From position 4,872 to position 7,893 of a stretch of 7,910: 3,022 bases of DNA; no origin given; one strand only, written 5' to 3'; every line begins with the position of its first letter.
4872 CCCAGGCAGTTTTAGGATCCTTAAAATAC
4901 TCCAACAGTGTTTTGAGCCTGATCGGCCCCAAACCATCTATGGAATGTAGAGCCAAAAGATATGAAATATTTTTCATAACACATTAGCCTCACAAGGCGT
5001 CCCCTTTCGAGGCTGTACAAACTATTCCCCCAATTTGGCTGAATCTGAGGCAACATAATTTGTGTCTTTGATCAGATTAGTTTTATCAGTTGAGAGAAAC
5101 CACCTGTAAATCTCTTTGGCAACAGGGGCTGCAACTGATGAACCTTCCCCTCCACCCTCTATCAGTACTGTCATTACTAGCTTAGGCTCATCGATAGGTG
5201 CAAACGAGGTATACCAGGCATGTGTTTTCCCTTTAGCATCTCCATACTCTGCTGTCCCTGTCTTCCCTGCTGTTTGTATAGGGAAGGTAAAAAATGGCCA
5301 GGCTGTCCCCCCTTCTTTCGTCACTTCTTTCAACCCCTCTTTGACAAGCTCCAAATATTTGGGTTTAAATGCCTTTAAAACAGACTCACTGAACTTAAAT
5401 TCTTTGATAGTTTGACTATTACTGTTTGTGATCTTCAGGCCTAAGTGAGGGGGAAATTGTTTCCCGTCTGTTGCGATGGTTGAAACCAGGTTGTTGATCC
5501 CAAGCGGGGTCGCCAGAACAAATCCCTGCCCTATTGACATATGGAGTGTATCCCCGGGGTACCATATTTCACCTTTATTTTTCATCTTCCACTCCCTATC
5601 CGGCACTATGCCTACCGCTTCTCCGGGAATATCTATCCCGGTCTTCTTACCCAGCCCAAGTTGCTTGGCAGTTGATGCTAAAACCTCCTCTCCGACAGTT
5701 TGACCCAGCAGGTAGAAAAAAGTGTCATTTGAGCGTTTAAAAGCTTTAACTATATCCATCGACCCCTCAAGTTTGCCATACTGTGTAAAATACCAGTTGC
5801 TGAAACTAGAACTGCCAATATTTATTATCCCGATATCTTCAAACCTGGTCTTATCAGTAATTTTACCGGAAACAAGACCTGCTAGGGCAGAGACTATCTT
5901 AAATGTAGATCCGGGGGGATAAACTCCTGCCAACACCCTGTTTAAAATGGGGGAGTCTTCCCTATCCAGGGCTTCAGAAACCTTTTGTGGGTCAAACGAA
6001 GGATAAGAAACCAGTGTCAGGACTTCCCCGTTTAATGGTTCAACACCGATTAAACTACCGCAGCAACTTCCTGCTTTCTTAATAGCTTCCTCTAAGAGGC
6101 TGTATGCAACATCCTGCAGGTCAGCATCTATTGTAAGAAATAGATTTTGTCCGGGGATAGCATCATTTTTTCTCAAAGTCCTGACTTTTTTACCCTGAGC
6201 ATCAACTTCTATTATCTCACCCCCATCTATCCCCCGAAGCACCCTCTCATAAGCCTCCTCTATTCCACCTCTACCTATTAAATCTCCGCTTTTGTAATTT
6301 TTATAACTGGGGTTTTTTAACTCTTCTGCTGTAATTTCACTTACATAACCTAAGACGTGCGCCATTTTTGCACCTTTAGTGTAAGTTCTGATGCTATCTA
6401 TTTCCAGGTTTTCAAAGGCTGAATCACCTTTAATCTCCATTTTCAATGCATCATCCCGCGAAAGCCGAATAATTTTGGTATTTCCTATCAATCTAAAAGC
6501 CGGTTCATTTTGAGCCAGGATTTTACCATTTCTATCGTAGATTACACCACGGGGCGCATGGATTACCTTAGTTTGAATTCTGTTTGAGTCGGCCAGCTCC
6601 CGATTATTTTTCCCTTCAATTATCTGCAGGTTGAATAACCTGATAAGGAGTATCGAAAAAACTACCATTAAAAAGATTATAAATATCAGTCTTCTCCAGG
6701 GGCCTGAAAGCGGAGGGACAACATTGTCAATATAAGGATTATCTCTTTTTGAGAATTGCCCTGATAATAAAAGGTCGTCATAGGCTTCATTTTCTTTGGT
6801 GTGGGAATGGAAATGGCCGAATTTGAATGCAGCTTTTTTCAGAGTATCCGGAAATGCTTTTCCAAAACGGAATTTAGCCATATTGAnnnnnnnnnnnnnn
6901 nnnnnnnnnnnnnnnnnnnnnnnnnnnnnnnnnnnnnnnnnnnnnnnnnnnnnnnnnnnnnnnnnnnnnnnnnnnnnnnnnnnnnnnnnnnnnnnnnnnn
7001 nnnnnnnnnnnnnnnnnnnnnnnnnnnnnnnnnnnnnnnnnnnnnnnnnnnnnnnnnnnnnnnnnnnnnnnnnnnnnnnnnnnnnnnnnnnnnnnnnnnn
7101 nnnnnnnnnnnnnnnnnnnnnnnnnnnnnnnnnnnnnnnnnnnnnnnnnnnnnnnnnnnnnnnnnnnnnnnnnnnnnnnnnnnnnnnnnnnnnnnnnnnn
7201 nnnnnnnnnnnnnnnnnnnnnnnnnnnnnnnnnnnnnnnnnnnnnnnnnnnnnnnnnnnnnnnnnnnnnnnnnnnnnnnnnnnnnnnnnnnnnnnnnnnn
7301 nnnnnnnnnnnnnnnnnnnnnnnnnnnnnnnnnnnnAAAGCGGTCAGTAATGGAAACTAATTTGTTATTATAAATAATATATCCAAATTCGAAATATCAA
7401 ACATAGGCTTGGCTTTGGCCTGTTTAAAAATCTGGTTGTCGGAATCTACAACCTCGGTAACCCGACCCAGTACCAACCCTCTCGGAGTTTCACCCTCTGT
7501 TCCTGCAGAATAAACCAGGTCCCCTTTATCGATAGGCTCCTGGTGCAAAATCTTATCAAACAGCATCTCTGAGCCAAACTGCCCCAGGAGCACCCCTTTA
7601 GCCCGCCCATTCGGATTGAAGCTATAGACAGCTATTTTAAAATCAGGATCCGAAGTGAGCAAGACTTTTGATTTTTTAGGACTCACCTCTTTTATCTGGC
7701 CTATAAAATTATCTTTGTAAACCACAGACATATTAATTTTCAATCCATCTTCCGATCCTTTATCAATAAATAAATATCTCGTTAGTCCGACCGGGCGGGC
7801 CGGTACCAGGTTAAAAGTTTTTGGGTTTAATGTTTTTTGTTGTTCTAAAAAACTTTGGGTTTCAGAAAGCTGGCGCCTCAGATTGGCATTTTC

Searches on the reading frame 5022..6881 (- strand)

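Call 3: search_protein_families(library=pfam, proteins=[window:5022-6881:-], max_evalue=0.01)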
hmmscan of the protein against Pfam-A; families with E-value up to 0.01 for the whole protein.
window:5022-6881:- (619 aa): 2 families
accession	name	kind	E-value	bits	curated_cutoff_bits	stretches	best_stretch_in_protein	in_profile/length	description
PF00905.27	Transpeptidase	-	5.3e-60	203.6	22.1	1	280-592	6-298/299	Penicillin binding protein transpeptidase domain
PF03717.20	PBP_dimer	-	1.9e-30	107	24.4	2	160-236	103-179/180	Penicillin-binding Protein dimerisation domain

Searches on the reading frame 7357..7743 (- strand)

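Call 3: search_protein_families(library=pfam, proteins=[window:7357-7743:-], max_evalue=0.01)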
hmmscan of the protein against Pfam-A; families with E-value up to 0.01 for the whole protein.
window:7357-7743:- (128 aa): 1 family
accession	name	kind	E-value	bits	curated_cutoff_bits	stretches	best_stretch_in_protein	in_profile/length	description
PF04085.20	MreC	-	9.9e-25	87.5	28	1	2-126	24-146/147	Rod shape-determining protein MreC, barrel core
